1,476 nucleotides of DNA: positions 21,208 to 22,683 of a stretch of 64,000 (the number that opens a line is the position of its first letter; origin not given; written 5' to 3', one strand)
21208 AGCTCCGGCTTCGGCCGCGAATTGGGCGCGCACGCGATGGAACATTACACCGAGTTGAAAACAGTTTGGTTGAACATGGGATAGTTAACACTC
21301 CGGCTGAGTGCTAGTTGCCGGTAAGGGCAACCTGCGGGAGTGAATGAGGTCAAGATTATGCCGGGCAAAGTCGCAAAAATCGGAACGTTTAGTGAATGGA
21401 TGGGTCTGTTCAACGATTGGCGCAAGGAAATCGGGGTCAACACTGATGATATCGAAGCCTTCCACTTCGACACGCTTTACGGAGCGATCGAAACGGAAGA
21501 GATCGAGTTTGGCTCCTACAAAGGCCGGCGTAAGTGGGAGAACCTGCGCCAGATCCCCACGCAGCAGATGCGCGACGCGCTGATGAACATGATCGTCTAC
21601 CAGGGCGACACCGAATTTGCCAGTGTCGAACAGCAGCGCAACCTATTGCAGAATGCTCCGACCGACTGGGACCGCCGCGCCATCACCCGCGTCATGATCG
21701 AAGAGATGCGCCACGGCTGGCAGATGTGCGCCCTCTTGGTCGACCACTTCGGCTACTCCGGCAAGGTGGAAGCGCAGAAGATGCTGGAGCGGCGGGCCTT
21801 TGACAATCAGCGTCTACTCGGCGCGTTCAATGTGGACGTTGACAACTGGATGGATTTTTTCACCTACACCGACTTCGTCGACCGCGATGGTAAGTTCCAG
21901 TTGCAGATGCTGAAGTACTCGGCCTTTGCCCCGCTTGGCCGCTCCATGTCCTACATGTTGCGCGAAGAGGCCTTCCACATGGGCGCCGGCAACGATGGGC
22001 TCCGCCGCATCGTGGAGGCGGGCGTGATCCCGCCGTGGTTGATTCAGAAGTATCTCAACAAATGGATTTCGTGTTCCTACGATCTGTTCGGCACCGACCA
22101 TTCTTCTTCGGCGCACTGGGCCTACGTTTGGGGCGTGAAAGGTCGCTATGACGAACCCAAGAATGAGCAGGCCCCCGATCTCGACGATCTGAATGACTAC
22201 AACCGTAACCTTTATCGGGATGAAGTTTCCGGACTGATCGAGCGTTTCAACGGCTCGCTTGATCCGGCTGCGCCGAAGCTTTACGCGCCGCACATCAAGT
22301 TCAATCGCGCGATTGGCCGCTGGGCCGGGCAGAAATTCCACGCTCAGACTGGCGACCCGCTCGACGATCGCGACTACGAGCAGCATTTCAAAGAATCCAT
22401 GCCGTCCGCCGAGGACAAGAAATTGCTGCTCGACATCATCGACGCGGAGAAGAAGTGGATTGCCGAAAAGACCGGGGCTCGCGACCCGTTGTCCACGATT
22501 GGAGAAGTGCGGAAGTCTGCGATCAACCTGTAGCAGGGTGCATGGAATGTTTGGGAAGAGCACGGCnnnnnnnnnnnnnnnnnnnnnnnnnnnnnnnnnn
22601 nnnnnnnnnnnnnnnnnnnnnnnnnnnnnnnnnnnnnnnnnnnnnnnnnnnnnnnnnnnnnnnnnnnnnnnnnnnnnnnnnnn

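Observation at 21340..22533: Short BoxB/PaaA-type diiron acyl-CoA oxygenase without any of its canonical partner subunits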

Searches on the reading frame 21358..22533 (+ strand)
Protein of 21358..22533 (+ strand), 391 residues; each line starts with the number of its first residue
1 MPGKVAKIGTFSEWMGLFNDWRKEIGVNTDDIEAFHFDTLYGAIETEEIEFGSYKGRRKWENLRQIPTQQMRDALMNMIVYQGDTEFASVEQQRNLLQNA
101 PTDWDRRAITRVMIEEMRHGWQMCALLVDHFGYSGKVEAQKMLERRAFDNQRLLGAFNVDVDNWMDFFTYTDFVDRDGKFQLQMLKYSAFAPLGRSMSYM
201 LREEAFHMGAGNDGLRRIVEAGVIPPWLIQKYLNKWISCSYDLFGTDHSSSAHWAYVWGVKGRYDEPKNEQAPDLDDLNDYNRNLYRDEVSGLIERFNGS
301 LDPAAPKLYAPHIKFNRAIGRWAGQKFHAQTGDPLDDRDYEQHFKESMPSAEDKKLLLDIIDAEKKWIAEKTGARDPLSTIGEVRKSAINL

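Call 5: search_protein_families(library=pfam, proteins=[window:21358-22533:+], max_evalue=1)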
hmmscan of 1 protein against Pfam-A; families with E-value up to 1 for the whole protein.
window:21358-22533:+ (391 aa): 2 families
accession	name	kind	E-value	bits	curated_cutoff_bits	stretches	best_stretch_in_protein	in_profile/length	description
PF05138.18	PaaA_PaaC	-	1.2e-10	41.5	28.5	1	68-250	11-191/263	Phenylacetic acid catabolic protein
PF09189.15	DUF1952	-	0.061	13.6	22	1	222-238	2-18/73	Domain of unknown function (DUF1952)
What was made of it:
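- On PaaA (phenylacetyl-CoA epoxidase catalytic subunit, TIGR02156 / PF05138): 41.5 bits against a gathering score of 28.5, residues 68-250 (call 5).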

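Call 6: search_protein_families(library=ncbifam, proteins=[window:21358-22533:+], max_evalue=1)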
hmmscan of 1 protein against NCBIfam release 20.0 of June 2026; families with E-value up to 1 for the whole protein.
window:21358-22533:+ (391 aa): 2 families
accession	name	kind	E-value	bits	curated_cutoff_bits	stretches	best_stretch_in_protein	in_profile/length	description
TIGR03225.1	benzo_boxB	equivalog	6e-67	226.5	499.1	3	45-221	82-256/471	benzoyl-CoA 2,3-epoxidase subunit BoxB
TIGR02156.2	PA_CoA_Oxy1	equivalog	5e-10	38.9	280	1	69-255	19-200/289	1,2-phenylacetyl-CoA epoxidase subunit PaaA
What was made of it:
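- On BoxB (benzoyl-CoA 2,3-epoxidase, TIGR03225 equivalog): 226.5 bits against a cut-off of 499.1, in three fragments (call 6).
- On PaaA (phenylacetyl-CoA epoxidase catalytic subunit, TIGR02156 / PF05138): 38.9 bits against a cut-off of 280 (call 6).
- The protein fails the BoxB equivalog cut-off by a wide margin (call 6). The protein scores 226.5 bits against a cut-off of 499.1 for the BoxB equivalog model (call 6).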

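Call 7: search_solved_structures(query=window:21358-22533:+, max_evalue=1, show_alignments=2)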
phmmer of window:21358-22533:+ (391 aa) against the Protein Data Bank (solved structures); distinct sequences matched with E-value up to 1: 7.
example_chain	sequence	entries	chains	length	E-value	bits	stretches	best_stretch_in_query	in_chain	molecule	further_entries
3per_A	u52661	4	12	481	2.8e-50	175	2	47-220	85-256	Benzoyl-CoA oxygenase component B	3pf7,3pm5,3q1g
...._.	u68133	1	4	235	3e-18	69.6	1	56-217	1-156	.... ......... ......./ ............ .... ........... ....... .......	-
4ii4_A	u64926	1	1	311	5.8e-06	29.1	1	71-262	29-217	1,2-phenylacetyl-CoA epoxidase, subunit A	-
3pvr_A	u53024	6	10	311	1.7e-05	27.6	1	71-262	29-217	Phenylacetic acid degradation protein paaA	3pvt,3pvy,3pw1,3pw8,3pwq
4iit_A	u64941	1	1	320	5.2e-05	26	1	71-263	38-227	Phenylacetate-CoA oxygenase subunit PaaA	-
5xa5_B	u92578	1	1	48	0.27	13.8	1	62-88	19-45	Beta-catenin-like protein hmp-2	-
3h02_A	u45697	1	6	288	0.96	11.9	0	37-102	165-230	Naphthoate synthase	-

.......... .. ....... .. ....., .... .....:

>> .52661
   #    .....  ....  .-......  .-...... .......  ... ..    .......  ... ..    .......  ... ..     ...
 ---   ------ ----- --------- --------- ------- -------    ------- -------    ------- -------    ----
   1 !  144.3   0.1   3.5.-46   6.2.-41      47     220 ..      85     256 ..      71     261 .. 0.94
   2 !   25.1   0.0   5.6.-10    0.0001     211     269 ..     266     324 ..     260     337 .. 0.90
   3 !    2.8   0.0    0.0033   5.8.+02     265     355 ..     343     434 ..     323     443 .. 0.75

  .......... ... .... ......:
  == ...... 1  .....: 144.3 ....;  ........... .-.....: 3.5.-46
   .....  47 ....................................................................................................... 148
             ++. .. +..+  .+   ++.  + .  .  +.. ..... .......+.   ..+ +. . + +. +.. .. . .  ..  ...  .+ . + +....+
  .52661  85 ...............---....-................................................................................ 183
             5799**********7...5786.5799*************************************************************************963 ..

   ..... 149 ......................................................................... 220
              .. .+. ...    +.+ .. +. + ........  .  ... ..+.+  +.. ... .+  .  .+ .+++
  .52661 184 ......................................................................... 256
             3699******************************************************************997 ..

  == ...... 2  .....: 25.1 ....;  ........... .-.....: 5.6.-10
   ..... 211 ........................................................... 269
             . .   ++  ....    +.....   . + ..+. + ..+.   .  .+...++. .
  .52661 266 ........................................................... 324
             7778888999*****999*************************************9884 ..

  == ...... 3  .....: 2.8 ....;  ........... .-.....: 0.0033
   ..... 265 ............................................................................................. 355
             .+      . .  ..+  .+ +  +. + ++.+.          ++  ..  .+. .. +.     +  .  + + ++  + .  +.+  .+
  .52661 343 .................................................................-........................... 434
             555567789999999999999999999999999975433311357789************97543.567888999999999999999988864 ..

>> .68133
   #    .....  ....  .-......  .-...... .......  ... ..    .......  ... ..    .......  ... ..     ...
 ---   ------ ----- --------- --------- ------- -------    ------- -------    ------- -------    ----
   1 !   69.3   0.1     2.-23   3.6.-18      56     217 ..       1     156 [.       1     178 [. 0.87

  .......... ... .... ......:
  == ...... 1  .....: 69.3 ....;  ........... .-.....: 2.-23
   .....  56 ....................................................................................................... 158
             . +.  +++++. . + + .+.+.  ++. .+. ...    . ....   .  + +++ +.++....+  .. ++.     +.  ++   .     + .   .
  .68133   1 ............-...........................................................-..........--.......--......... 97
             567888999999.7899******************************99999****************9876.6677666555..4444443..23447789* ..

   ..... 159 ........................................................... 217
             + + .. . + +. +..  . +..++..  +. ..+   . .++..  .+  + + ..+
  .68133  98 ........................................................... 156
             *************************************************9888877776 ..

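Call 12: find_homologous_proteins(query=window:21358-22533:+, max_evalue=0.00001)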
Query window:21358-22533:+ (391 aa): 4221 proteins with E <= 0.00001 among 6365 candidates; the best 120 are listed.
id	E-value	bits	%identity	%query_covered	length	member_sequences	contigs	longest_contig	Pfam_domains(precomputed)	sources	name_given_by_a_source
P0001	5.7e-247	838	91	100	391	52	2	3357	PF05138.19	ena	-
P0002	2.8e-246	835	91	100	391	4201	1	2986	PF05138.19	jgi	jgi:benzoyl-CoA 2,3-dioxygenase component B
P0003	7.7e-245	831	90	100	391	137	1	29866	PF05138.19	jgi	jgi:benzoyl-CoA 2,3-dioxygenase component B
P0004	2.9e-239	812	88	100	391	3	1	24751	PF05138.19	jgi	-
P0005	1.2e-236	804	87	100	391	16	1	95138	PF05138.19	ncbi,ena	-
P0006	3.2e-236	802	86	100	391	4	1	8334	PF05138.19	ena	-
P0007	1.2e-235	800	86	100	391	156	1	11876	PF05138.19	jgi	jgi:benzoyl-CoA 2,3-epoxidase subunit B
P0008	1.2e-235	800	87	100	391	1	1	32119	PF05138.19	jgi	-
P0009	1.5e-235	800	87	100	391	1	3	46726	PF05138.19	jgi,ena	-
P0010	3.5e-235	799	86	100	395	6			PF05138.19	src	-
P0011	3.9e-235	799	87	100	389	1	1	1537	PF05138.19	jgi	jgi:benzoyl-CoA 2,3-dioxygenase component B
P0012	7.1e-235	798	87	100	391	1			PF05138.19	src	-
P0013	1.3e-234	797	87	100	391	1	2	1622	PF05138.19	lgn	-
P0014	2.6e-234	796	86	100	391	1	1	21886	PF05138.19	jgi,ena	-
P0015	3.7e-234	795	86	100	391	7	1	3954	PF05138.19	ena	-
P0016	4.1e-234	795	87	100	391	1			PF05138.19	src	-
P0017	4.5e-234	795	86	100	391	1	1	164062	PF05138.19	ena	-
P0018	5.0e-234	795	86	100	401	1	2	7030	PF05138.19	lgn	-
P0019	6.1e-234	795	85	100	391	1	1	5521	PF05138.19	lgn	-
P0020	7.2e-234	795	85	100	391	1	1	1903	PF05138.19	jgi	-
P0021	9.6e-234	794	85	100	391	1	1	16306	PF05138.19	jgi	jgi:benzoyl-CoA 2,3-epoxidase subunit B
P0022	9.7e-234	794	86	100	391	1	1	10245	PF05138.19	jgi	-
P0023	1.3e-233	794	86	100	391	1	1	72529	PF05138.19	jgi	jgi:benzoyl-CoA 2,3-dioxygenase component B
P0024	1.5e-233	794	84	100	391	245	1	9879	PF05138.19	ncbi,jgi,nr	ncbi:MAG TPA: Phenylacetic acid catabolic protein [Terriglobales bacterium]|nr:Phenylacetic acid cat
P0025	1.6e-233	793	86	100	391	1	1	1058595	PF05138.19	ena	-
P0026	1.9e-233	793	85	100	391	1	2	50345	PF05138.19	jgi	jgi:benzoyl-CoA 2,3-epoxidase subunit B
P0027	2.4e-233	793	85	100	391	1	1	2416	PF05138.19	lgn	-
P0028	3.2e-233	792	85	100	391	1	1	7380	PF05138.19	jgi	jgi:benzoyl-CoA 2,3-dioxygenase component B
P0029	3.6e-233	792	84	100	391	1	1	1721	PF05138.19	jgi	jgi:benzoyl-CoA 2,3-epoxidase subunit B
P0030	3.7e-233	792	84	100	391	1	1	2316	PF05138.19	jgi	jgi:benzoyl-CoA 2,3-epoxidase subunit B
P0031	4.7e-233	792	84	100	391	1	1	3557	PF05138.19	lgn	-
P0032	4.8e-233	792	84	100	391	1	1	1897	PF05138.19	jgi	jgi:benzoyl-CoA 2,3-epoxidase subunit B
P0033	5.2e-233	792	86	100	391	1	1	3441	PF05138.19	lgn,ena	-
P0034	5.6e-233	792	86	100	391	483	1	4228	PF05138.19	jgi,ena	-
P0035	6.6e-233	791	84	100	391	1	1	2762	PF05138.19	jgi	jgi:benzoyl-CoA 2,3-epoxidase subunit B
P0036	6.6e-233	791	85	100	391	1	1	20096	PF05138.19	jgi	jgi:benzoyl-CoA 2,3-dioxygenase component B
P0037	6.9e-233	791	85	100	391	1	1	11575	PF05138.19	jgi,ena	jgi:benzoyl-CoA 2,3-dioxygenase component B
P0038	9.1e-233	791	85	100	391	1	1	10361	PF05138.19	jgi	jgi:benzoyl-CoA 2,3-dioxygenase component B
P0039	1.2e-232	791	86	100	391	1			PF05138.19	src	-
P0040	1.3e-232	790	85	100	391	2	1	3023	PF05138.19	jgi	jgi:benzoyl-CoA 2,3-dioxygenase component B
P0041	1.4e-232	790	85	100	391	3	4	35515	PF05138.19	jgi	jgi:benzoyl-CoA 2,3-dioxygenase component B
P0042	1.6e-232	790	85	100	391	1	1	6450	PF05138.19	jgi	jgi:benzoyl-CoA 2,3-epoxidase subunit B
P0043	2.2e-232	790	84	100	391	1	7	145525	PF05138.19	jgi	jgi:benzoyl-CoA 2,3-dioxygenase component B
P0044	2.4e-232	790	86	100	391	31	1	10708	PF05138.19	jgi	jgi:benzoyl-CoA 2,3-dioxygenase component B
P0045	2.4e-232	789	86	100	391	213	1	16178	PF05138.19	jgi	-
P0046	2.6e-232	789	85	100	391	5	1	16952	PF05138.19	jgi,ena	-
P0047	3.0e-232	789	85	100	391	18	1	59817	PF05138.19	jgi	jgi:benzoyl-CoA 2,3-dioxygenase component B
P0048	3.8e-232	789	85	100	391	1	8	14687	PF05138.19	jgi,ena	jgi:benzoyl-CoA 2,3-dioxygenase component B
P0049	3.8e-232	789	84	100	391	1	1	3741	PF05138.19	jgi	jgi:benzoyl-CoA 2,3-dioxygenase component B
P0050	6.0e-232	788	84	100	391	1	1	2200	PF05138.19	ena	-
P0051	6.2e-232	788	85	100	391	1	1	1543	PF05138.19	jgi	-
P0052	6.4e-232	788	85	100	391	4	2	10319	PF05138.19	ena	-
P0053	6.6e-232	788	85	100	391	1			PF05138.19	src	-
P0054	7.5e-232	788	84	100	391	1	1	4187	PF05138.19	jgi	jgi:benzoyl-CoA 2,3-epoxidase subunit B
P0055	8.7e-232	788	85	100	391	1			PF05138.19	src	-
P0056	8.7e-232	788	85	100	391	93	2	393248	PF05138.19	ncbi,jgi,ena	jgi:benzoyl-CoA 2,3-epoxidase subunit B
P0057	1.1e-231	787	84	100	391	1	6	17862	PF05138.19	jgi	jgi:benzoyl-CoA 2,3-dioxygenase component B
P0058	1.5e-231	787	84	100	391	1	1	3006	PF05138.19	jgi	jgi:benzoyl-CoA 2,3-dioxygenase component B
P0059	1.6e-231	787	84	100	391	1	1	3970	PF05138.19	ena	-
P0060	2.3e-231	786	85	100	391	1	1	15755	PF05138.19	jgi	jgi:benzoyl-CoA 2,3-dioxygenase component B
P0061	2.4e-231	786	85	100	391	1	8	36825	PF05138.19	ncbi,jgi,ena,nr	ncbi:MAG: hypothetical protein DMG75_00945 [Acidobacteria bacterium]|nr:MAG: hypothetical protein DM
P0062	2.7e-231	786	84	100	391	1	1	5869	PF05138.19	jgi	jgi:benzoyl-CoA 2,3-dioxygenase component B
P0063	3.1e-231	786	84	100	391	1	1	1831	PF05138.19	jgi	jgi:benzoyl-CoA 2,3-dioxygenase component B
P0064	3.5e-231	786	85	100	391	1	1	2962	PF05138.19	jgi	jgi:benzoyl-CoA 2,3-epoxidase subunit B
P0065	3.6e-231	786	84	100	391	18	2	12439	PF05138.19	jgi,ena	jgi:benzoyl-CoA 2,3-dioxygenase component B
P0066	4.1e-231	785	86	100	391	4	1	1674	PF05138.19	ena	-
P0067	4.2e-231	785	85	100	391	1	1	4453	PF05138.19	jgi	jgi:benzoyl-CoA 2,3-dioxygenase component B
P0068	4.8e-231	785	85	100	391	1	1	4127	PF05138.19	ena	-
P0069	5.0e-231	785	85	100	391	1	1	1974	PF05138.19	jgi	jgi:benzoyl-CoA 2,3-dioxygenase component B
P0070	5.0e-231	785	85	100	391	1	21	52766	PF05138.19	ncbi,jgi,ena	jgi:benzoyl-CoA 2,3-dioxygenase component B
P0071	5.2e-231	785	85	100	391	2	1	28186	PF05138.19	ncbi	-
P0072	5.5e-231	785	85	100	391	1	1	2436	PF05138.19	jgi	jgi:benzoyl-CoA 2,3-dioxygenase component B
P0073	5.5e-231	785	84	100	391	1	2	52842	PF05138.19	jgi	jgi:benzoyl-CoA 2,3-dioxygenase component B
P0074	5.5e-231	785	84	100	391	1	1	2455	PF05138.19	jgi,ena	-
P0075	5.7e-231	785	85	100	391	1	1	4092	PF05138.19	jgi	jgi:benzoyl-CoA 2,3-dioxygenase component B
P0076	5.8e-231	785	85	100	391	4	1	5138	PF05138.19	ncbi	-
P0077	6.1e-231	785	85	100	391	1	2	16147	PF05138.19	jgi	-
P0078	7.4e-231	785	84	100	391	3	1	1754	PF05138.19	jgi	-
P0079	7.6e-231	785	84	100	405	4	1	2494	PF05138.19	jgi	jgi:benzoyl-CoA 2,3-dioxygenase component B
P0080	7.8e-231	785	85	100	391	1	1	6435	PF05138.19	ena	-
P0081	7.8e-231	785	84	100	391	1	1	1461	PF05138.19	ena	-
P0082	7.8e-231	785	85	100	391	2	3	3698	PF05138.19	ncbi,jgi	-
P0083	7.9e-231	785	85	100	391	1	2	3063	PF05138.19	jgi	-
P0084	8.1e-231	784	85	100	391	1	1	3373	PF05138.19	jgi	-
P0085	1.1e-230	784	84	100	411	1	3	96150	PF05138.19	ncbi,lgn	-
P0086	1.1e-230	784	84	100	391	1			PF05138.19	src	-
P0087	1.1e-230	784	84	100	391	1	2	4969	PF05138.19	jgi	jgi:benzoyl-CoA 2,3-dioxygenase component B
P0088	1.2e-230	784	85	100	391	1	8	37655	PF05138.19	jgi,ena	-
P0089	1.2e-230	784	84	100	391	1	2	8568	PF05138.19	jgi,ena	-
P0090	1.3e-230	784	86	100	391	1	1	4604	PF05138.19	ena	-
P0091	1.4e-230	784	84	100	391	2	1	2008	PF05138.19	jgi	jgi:benzoyl-CoA 2,3-dioxygenase component B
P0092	1.4e-230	784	84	100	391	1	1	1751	PF05138.19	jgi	jgi:benzoyl-CoA 2,3-dioxygenase component B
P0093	1.5e-230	784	85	100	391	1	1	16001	PF05138.19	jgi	jgi:benzoyl-CoA 2,3-dioxygenase component B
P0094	1.6e-230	784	85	100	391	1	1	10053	PF05138.19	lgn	-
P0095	1.6e-230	784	85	100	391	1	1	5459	PF05138.19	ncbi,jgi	-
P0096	1.6e-230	783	84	100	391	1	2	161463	PF05138.19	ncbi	ncbi:MAG: Phenylacetic acid catabolic protein [Terriglobales bacterium]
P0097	1.8e-230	783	85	100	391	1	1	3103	PF05138.19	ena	-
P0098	1.9e-230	783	84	100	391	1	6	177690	PF05138.19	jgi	jgi:benzoyl-CoA 2,3-dioxygenase component B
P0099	1.9e-230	783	84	100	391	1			PF05138.19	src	-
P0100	2.1e-230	783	84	100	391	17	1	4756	PF05138.19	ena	-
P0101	2.2e-230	783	84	100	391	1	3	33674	PF05138.19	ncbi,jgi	jgi:benzoyl-CoA 2,3-dioxygenase component B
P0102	2.7e-230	783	85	100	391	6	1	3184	PF05138.19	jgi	jgi:benzoyl-CoA 2,3-epoxidase subunit B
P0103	3.2e-230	782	85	100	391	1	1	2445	PF05138.19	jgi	-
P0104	3.7e-230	782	84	100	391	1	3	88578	PF05138.19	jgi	jgi:benzoyl-CoA 2,3-epoxidase subunit B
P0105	4.0e-230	782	85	100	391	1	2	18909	PF05138.19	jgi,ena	-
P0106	4.2e-230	782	84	100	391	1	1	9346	PF05138.19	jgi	jgi:benzoyl-CoA 2,3-dioxygenase component B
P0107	4.4e-230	782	85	99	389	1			PF05138.19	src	-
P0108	4.4e-230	782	85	100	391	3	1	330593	PF05138.19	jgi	jgi:benzoyl-CoA 2,3-dioxygenase component B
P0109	4.6e-230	782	85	100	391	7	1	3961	PF05138.19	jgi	-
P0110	4.7e-230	782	84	100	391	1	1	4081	PF05138.19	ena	-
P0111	4.9e-230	782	85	100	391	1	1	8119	PF05138.19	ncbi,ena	-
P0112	5.0e-230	782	85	100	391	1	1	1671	PF05138.19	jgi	-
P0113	5.1e-230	782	85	100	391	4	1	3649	PF05138.19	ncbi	-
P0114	5.6e-230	782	84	100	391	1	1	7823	PF05138.19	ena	-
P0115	6.1e-230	782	85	100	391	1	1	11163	PF05138.19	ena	-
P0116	6.6e-230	781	85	100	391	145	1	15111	PF05138.19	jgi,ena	jgi:benzoyl-CoA 2,3-dioxygenase component B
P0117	6.6e-230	781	85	100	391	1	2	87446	PF05138.19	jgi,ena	jgi:benzoyl-CoA 2,3-dioxygenase component B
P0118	6.9e-230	781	84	100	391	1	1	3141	PF05138.19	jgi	jgi:benzoyl-CoA 2,3-dioxygenase component B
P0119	7.6e-230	781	84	100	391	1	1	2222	PF05138.19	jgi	jgi:benzoyl-CoA 2,3-epoxidase subunit B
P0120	7.7e-230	781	85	100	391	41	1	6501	PF05138.19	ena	-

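Call 15: find_related_loci(query=window:21358-22533:+, collection=genome_contigs, flank=10000)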
Query window:21358-22533:+ (391 aa) in genome_contigs; peptide patterns used: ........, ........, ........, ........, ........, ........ (x = any residue, [..] = any of these).
600 stretches matched a pattern (row limit reached: there are more); 593 encode a relative of the query (tblastn E <= 1e-3); the best 80 are kept; 80 distinct loci.
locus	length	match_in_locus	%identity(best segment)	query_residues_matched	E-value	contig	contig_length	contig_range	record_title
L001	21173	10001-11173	96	1-391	0e+0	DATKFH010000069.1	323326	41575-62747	MAG TPA_asm: Candidatus Sulfotelmatobacter sp. isolate SMAG_U14520 k141_3467500, whole genome shotgun sequence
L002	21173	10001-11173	92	1-391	0e+0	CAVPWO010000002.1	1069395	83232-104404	MAG: uncultured Acidobacteriaceae bacterium isolate MFD10064.bin.1.18 genome assembly, contig: contig_11189, whole genom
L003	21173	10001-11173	92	1-391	0e+0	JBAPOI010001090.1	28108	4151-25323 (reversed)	MAG: Candidatus Sulfotelmatobacter sp. isolate MFD00594_ilm_asm_bin29 k127_99958, whole genome shotgun sequence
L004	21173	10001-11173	93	1-391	0e+0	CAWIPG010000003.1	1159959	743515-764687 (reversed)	MAG: uncultured Acidobacteriaceae bacterium isolate MFD00964.bin.1.217 genome assembly, contig: contig_39365, whole geno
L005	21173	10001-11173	93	1-391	0e+0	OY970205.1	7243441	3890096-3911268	MAG: uncultured Acidobacteriaceae bacterium isolate MFD02248.bin.1.24 genome assembly, chromosome: 1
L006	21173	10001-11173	92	1-391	0e+0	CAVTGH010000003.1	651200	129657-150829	MAG: uncultured Acidobacteriaceae bacterium isolate MFD09222.bin.1.109 genome assembly, contig: contig_52596, whole geno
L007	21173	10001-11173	91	1-391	0e+0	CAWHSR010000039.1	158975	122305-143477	MAG: uncultured Acidobacteriaceae bacterium isolate MFD05521.bin.2.95 genome assembly, contig: contig_58063, whole genom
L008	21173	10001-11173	92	1-391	0e+0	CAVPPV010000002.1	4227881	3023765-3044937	MAG: uncultured Acidobacteriaceae bacterium isolate MFD00008.bin.1.117 genome assembly, contig: contig_4297, whole genom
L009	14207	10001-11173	92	1-391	0e+0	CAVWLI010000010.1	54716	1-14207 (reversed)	MAG: uncultured Acidobacteriota bacterium isolate MFD09286.bin.2.109 genome assembly, contig: contig_115117, whole genom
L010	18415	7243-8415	92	1-391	0e+0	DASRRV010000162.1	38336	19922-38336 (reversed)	MAG TPA_asm: Candidatus Sulfotelmatobacter sp. isolate SMAG_U5163 k141_735680, whole genome shotgun sequence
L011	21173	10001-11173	92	1-391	0e+0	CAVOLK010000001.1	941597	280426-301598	MAG: uncultured Acidobacteriota bacterium isolate MFD10113.bin.2.15 genome assembly, contig: contig_13352, whole genome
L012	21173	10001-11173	93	1-391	0e+0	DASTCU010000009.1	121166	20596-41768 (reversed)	MAG TPA_asm: Candidatus Sulfotelmatobacter sp. isolate SMAG_U801 k141_637662, whole genome shotgun sequence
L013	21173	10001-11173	92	1-391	0e+0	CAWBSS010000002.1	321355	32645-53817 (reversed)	MAG: uncultured Acidobacteriaceae bacterium isolate MFD04570.bin.1.113 genome assembly, contig: contig_112702, whole gen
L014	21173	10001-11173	92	1-391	0e+0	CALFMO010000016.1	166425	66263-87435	MAG TPA_asm: uncultured Acidobacteriaceae bacterium isolate SRR5457059_bin.63_CONCOCT_v1.1_MAG genome assembly, contig:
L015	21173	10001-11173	92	1-391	0e+0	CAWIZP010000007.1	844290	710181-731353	MAG: uncultured Acidobacteriota bacterium isolate MFD06092.bin.1.248 genome assembly, contig: contig_22465, whole genome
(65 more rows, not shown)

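Call 21: search_protein_representatives(protein=window:21358-22533:+)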
Query: 391 residues. Proteins with E-value up to 0.001 (for the whole library): 900; up to 1e-10: 515; up to 1e-30: 131. The best 150 are listed.
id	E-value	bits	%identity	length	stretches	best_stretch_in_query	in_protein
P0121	3.2e-144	497.6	87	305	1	1-244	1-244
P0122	4.4e-142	490.6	93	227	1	1-225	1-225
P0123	2.9e-126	438.5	91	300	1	1-206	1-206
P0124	3.2e-119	415.3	51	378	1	6-370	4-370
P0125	9.4e-119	413.8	69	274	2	6-160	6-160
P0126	1.3e-114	400.1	94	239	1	1-182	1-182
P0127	3.0e-110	385.7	57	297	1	6-299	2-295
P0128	1.5e-96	340.7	69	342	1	54-267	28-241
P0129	2.6e-96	339.8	48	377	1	13-369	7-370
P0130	3.9e-93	329.4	64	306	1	47-270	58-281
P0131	7.6e-91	321.9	93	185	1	1-149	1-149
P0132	5.7e-89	315.7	74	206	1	71-269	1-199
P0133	1.3e-88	314.5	45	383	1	8-369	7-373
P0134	7.0e-88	312.1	61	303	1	6-223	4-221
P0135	1.0e-86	308.2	62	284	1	113-339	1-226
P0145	8.1e-72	259.2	42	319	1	7-320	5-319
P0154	8.8e-64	232.7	39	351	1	6-329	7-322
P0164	4.5e-56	207.4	42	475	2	45-279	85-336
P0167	3.3e-53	197.9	37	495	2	6-267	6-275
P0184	1.9e-45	172.3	36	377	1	35-353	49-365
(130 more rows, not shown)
